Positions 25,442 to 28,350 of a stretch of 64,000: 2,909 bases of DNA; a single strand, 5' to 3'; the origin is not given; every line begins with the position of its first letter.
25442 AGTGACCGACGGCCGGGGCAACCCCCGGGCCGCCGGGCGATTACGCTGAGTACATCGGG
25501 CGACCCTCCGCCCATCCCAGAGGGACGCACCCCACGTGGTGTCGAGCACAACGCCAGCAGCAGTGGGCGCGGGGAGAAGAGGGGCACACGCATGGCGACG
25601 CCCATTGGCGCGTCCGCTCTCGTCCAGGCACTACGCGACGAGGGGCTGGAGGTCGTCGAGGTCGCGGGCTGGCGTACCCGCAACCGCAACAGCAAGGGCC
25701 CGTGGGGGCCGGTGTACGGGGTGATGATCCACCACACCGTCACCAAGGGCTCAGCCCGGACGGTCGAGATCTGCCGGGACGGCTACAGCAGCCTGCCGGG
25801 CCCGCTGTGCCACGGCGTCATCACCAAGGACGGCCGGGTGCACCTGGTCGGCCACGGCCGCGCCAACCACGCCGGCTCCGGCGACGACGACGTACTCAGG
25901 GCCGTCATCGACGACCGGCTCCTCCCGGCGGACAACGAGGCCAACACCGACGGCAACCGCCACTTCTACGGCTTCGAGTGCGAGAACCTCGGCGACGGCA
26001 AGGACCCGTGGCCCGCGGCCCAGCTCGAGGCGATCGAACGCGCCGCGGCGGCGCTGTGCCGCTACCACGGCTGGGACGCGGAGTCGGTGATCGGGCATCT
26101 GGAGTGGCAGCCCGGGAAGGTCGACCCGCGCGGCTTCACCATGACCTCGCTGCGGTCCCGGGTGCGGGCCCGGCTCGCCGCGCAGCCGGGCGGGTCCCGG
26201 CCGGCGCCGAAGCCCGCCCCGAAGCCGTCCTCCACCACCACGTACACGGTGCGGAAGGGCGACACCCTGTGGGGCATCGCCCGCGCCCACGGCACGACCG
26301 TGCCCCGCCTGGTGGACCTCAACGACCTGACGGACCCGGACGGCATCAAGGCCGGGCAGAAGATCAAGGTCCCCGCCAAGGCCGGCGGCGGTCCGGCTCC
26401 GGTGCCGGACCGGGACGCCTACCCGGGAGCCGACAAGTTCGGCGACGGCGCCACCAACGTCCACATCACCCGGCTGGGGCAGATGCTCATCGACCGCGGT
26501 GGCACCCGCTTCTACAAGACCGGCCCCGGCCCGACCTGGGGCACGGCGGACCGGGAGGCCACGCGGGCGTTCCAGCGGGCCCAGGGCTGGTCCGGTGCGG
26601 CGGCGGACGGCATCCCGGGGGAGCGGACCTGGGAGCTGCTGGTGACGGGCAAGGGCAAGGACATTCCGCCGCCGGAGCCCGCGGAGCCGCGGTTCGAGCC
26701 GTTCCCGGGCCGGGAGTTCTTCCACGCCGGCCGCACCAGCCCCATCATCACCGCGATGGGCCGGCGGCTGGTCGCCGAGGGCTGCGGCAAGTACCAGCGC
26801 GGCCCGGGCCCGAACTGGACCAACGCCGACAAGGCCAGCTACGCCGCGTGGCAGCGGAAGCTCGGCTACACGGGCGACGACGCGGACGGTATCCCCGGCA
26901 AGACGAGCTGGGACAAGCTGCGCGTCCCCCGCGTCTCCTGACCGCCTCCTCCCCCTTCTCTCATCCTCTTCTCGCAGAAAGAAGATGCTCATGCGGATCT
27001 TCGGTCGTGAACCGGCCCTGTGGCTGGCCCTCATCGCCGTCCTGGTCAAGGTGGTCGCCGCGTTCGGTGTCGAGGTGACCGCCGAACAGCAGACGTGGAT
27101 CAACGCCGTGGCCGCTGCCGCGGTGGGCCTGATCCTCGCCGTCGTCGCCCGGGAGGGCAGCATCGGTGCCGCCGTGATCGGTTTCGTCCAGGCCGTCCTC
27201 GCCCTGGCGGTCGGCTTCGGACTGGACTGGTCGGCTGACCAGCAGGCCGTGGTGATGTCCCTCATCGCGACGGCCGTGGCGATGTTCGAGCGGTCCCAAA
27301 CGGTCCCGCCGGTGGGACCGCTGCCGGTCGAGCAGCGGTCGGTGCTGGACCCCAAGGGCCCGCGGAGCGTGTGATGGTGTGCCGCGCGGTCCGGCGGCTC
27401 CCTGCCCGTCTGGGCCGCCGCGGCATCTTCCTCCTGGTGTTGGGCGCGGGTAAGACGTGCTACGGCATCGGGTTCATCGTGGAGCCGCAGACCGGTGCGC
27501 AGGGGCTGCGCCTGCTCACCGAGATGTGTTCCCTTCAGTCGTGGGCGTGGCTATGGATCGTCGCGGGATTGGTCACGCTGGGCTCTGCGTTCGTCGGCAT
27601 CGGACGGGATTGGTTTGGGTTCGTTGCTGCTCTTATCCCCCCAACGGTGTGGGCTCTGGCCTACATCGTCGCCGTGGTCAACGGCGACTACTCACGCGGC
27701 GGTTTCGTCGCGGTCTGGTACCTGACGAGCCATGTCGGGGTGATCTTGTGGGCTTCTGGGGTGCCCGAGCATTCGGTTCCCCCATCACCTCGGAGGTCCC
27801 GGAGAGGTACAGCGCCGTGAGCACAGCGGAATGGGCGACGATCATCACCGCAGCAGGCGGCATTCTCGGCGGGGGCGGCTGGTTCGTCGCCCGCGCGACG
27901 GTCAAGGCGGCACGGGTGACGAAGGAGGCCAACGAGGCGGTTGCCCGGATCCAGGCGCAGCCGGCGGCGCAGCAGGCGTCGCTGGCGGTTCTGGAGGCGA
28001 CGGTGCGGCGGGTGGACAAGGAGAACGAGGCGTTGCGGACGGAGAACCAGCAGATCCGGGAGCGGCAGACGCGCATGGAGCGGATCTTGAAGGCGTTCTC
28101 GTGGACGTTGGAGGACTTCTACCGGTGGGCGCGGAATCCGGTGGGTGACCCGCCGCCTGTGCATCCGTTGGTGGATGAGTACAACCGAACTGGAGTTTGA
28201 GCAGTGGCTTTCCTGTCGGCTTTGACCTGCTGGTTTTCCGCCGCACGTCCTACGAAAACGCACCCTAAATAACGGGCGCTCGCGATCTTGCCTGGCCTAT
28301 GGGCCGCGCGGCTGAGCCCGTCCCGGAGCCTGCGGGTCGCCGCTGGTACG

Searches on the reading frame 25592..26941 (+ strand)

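Call 92: search_protein_families(library=pfam, proteins=[window:25592-26941:+], max_evalue=0.01)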
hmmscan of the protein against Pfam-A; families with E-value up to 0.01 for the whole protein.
window:25592-26941:+ (449 aa): 3 families
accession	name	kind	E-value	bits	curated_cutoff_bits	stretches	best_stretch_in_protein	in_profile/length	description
PF01510.30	Amidase_2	-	5e-22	79.1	26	1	39-180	3-130/131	N-acetylmuramoyl-L-alanine amidase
PF01476.26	LysM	-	1.2e-17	63.9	20.9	1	218-261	1-43/43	LysM domain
PF01471.23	PG_binding_1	-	0.0025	18.4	23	0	314-350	21-57/57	Putative peptidoglycan binding domain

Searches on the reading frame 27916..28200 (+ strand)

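Call 92: search_protein_families(library=pfam, proteins=[window:27916-28200:+], max_evalue=0.01)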
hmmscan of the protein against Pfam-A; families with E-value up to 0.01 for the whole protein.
window:27916-28200:+ (94 aa): 4 families
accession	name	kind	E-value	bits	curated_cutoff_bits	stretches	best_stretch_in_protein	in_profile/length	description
PF06156.18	YabA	-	0.00065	20.7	30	1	3-54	4-55/103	Initiation control protein YabA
PF24319.2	DUF7491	-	0.00092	19.8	30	1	21-59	35-73/90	Coiled-coil region of unknown function (DUF7491)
PF10224.14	DUF2205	-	0.0017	18.8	26.7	1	2-46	11-55/75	Short coiled-coil protein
PF17675.6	APG6_N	-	0.0053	17.6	45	1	3-68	49-114/132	Apg6 coiled-coil region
